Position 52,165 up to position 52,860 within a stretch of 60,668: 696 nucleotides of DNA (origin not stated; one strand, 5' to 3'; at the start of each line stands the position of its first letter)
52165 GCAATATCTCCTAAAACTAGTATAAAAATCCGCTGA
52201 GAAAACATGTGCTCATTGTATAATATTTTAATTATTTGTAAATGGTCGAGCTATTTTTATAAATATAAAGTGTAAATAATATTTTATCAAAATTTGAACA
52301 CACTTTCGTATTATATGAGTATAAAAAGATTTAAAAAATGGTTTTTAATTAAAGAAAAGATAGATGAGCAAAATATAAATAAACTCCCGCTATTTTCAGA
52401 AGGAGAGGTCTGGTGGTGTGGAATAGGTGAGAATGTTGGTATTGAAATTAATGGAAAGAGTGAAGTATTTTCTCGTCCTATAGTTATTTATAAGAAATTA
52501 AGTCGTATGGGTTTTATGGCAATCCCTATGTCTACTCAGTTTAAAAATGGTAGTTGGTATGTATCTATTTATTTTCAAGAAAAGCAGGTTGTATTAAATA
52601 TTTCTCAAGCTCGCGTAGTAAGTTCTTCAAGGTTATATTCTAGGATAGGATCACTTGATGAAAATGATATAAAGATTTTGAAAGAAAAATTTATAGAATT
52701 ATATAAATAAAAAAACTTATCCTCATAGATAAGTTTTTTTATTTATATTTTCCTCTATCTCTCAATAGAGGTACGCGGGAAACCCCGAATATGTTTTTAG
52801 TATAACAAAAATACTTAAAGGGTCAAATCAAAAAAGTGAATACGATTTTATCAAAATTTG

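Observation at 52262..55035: Cassette array: diverged RNase-fold genes each sit behind a near-identical terminator/promoter/5'-leader junction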

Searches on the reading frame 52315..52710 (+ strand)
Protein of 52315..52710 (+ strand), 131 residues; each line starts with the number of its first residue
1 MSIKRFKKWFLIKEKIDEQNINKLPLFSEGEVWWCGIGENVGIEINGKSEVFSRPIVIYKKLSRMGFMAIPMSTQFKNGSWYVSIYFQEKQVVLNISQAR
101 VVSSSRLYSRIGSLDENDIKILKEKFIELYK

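Call 6: search_protein_families(library=pfam, proteins=[window:52315-52710:+], max_evalue=0.01)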
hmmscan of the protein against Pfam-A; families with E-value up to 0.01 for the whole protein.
window:52315-52710:+ (131 aa): 1 family
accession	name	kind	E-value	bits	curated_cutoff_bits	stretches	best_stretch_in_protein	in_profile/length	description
PF02452.23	PemK_toxin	-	8.9e-07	29.5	23.1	1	29-128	2-107/109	PemK-like, MazF-like toxin of type II toxin-antitoxin system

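Call 46: find_homologous_proteins(query=window:52315-52710:+, max_evalue=0.001)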
Query window:52315-52710:+ (131 aa): 43 proteins with E <= 0.001 among 52 candidates.
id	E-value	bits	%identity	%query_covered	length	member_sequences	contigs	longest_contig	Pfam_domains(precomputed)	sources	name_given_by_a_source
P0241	3.0e-79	281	100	100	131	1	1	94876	PF02452.24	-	-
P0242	6.6e-49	183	79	77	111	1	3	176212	PF02452.24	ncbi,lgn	-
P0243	2.1e-41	159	55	98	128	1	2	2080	PF02452.24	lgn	-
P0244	1.5e-39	153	55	95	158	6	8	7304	PF02452.24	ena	-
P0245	1.1e-38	150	55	93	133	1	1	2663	PF02452.24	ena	-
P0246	1.1e-38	150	55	93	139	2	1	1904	PF02452.24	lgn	-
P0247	1.6e-38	150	55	95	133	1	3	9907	PF02452.24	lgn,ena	-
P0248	4.3e-38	148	51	97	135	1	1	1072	PF02452.24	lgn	-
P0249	6.8e-38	148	53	93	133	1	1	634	PF02452.24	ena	-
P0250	7.1e-38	147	54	95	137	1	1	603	PF02452.24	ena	-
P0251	9.2e-38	147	56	97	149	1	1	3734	PF02452.24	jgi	jgi:mRNA-degrading endonuclease toxin of MazEF toxin-antitoxin module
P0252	2.7e-37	146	50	95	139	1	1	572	PF02452.24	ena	-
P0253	2.8e-37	146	50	97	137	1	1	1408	PF02452.24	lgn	-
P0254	1.7e-36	143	54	93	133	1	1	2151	PF02452.24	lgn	-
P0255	5.4e-36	141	54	95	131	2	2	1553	PF02452.24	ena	-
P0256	5.4e-36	141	49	99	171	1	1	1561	PF02452.24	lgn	-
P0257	5.7e-36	141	52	93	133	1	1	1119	PF02452.24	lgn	-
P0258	8.7e-36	141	50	95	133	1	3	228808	PF02452.24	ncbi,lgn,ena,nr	ncbi:type II toxin-antitoxin system PemK/MazF family toxin [Candidatus Saccharibacteria bacterium]|n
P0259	1.6e-35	140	49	97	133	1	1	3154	PF02452.24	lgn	-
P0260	2.1e-35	139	49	97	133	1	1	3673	PF02452.24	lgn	-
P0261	2.6e-35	139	53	93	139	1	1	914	PF02452.24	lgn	-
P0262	2.8e-35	139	50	95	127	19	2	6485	PF02452.24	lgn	-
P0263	4.8e-35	138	54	97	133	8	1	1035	PF02452.24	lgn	-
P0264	7.8e-35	138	48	97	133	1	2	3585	PF02452.24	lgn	-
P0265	2.7e-34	136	50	95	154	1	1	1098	PF02452.24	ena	-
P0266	7.8e-34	134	56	93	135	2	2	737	PF02452.24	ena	-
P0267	7.9e-34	134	52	93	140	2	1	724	PF02452.24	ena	-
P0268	1.1e-33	134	46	98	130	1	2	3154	PF02452.24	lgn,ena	-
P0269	1.4e-33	134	51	96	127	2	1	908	PF02452.24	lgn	-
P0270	5.0e-31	125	46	97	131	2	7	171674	PF02452.24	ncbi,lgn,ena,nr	ncbi:type II toxin-antitoxin system PemK/MazF family toxin [Candidatus Saccharibacteria bacterium]|n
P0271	5.8e-31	125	53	79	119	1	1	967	PF02452.24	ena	-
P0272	7.4e-31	125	46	95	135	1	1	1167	PF02452.24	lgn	-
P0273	8.2e-31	125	45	98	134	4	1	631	PF02452.24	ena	-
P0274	3.4e-28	116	47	90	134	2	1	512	PF02452.24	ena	-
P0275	1.8e-27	114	50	81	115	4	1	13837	PF02452.24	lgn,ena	-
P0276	4.3e-27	113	44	92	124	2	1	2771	PF02452.24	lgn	-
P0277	5.3e-27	112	55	77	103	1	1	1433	PF02452.24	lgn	-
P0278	2.0e-25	107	43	92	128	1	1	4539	PF02452.24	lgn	-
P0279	7.3e-25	105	42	93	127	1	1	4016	PF02452.24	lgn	-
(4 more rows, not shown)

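Call 47: find_encoding_contigs(protein=P0242, flank=8000, max_places=2)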
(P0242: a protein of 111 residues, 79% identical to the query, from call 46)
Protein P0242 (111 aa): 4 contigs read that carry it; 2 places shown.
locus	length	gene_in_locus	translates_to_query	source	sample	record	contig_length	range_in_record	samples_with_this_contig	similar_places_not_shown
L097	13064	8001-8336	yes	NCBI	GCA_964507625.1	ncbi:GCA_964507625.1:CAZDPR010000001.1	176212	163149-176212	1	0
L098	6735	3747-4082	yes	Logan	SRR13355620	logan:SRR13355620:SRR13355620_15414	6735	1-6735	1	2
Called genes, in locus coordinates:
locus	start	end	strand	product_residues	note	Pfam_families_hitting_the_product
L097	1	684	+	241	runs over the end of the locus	PF00834:Ribul_P_3_epim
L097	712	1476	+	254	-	PF04402:SIMPL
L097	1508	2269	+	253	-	PF04402:SIMPL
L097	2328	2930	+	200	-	PF02578:Cu-oxidase_4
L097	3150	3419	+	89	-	PF00253:Ribosomal_S14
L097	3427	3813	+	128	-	PF00410:Ribosomal_S8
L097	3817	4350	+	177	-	PF00347:Ribosomal_L6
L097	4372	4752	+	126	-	PF00861:Ribosomal_L18p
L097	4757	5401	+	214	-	PF00333:Ribosomal_S5, PF03719:Ribosomal_S5_C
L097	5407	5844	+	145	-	PF00828:Ribosomal_L27A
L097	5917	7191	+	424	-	PF00344:SecY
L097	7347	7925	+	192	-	PF00406:ADK, PF13207:AAA_17 (weak)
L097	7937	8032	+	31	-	-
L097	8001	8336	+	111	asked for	PF02452:PemK_toxin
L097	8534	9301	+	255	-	PF00557:Peptidase_M24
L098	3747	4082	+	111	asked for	PF02452:PemK_toxin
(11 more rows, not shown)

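Call 48: find_encoding_contigs(protein=P0258, flank=3000, max_places=1)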
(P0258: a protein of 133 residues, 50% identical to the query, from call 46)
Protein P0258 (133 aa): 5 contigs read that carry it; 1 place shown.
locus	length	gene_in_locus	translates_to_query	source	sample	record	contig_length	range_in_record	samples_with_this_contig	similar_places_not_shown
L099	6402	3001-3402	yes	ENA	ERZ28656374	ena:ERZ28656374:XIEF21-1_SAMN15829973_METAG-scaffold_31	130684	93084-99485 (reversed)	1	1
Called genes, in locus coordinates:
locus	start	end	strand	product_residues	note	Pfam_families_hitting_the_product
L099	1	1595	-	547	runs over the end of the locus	PF01083:Cutinase, PF08237:PE-PPE (weak)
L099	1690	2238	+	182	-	PF00383:dCMP_cyt_deam_1, PF14437:MafB19-deam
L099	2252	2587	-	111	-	-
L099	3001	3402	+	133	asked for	PF02452:PemK_toxin (weak)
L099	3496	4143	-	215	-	PF03167:UDG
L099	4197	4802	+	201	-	PF02223:Thymidylate_kin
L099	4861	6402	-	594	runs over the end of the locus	PF00664:ABC_membrane, PF00005:ABC_tran, PF02463:SMC_N (faint)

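Call 68: search_protein_families(library=padloc, proteins=[window:52315-52710:+], max_evalue=0.01)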
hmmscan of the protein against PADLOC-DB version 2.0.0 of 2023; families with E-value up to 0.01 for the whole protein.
window:52315-52710:+ (131 aa): 0 families

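Call 69: search_protein_families(library=ncbifam, proteins=[window:52315-52710:+], max_evalue=0.01)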
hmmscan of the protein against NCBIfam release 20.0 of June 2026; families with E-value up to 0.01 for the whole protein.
window:52315-52710:+ (131 aa): 0 families

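Call 70: find_encoding_contigs(protein=P0270, flank=1500, max_places=2)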
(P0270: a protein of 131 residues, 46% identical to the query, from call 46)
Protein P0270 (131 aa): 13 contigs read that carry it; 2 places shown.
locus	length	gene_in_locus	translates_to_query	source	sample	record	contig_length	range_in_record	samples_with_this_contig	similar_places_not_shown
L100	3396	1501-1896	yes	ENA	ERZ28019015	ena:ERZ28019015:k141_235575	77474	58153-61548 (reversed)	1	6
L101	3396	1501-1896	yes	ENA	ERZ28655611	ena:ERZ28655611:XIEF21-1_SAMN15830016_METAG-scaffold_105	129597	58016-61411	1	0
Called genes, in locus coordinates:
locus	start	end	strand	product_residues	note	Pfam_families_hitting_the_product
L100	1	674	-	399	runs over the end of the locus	PF20706:GT4-conflict (weak), PF00534:Glycos_transf_1, PF13692:Glyco_trans_1_4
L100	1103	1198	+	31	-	-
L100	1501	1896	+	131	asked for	PF02452:PemK_toxin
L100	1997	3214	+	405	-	PF03816:LytR_cpsA_psr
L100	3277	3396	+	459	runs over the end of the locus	PF02706:Wzz, PF01656:CbiA, PF10609:ParA, PF13614:AAA_31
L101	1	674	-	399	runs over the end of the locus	PF20706:GT4-conflict (weak), PF00534:Glycos_transf_1, PF13692:Glyco_trans_1_4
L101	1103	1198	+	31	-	-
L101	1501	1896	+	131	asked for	PF02452:PemK_toxin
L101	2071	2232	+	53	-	-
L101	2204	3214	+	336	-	PF03816:LytR_cpsA_psr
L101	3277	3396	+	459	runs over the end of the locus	PF02706:Wzz, PF01656:CbiA, PF10609:ParA, PF13614:AAA_31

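Call 71: find_encoding_contigs(protein=P0244, flank=1500, max_places=2)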
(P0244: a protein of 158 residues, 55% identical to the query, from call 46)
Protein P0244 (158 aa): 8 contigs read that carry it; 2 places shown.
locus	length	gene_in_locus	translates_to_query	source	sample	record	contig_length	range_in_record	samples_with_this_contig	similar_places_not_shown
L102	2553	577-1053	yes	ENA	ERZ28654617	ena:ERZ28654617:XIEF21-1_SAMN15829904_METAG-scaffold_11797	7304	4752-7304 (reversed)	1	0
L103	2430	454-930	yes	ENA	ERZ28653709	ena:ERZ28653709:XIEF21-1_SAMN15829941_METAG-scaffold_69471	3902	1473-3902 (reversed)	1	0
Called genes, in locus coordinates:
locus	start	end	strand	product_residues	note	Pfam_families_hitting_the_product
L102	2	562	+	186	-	?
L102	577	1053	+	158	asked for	PF02452:PemK_toxin (weak)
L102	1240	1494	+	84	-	-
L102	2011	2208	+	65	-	-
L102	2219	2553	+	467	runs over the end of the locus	PF00239:Resolvase, PF07508:Recombinase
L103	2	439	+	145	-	?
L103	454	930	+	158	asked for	PF02452:PemK_toxin (weak)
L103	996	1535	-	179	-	-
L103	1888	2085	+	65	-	-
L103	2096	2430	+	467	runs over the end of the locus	PF00239:Resolvase, PF07508:Recombinase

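Call 72: find_encoding_contigs(protein=P0247, flank=1500, max_places=2)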
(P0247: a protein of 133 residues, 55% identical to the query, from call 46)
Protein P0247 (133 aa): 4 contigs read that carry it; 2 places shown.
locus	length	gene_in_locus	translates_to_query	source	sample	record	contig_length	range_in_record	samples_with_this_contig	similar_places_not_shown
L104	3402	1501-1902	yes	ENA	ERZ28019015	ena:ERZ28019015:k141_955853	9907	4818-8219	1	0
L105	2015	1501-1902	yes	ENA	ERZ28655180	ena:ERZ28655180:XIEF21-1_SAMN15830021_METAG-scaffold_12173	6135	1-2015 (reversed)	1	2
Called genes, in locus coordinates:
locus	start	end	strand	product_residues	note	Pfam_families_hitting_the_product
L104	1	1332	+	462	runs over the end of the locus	PF04015:DUF362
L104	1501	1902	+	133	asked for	PF02452:PemK_toxin (weak)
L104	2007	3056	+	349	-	PF04321:RmlD_sub_bind, PF01073:3Beta_HSD, PF01370:Epimerase, PF02719:Polysacc_synt_2, PF07993:NAD_binding_4 (weak), PF16363:GDP_Man_Dehyd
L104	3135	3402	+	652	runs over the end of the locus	?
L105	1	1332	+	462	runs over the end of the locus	PF04015:DUF362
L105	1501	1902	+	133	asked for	PF02452:PemK_toxin (weak)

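Call 73: find_encoding_contigs(protein=P0251, flank=1500, max_places=2)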
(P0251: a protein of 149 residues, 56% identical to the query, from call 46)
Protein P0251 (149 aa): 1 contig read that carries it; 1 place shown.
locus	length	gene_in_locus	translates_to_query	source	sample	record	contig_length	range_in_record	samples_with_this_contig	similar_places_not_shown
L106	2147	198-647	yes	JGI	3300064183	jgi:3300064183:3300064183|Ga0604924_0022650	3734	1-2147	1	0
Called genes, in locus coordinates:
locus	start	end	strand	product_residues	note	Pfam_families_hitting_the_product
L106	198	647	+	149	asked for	PF02452:PemK_toxin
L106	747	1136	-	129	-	PF01258:zf-dskA_traR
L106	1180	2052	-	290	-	-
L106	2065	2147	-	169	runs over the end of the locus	PF01936:NYN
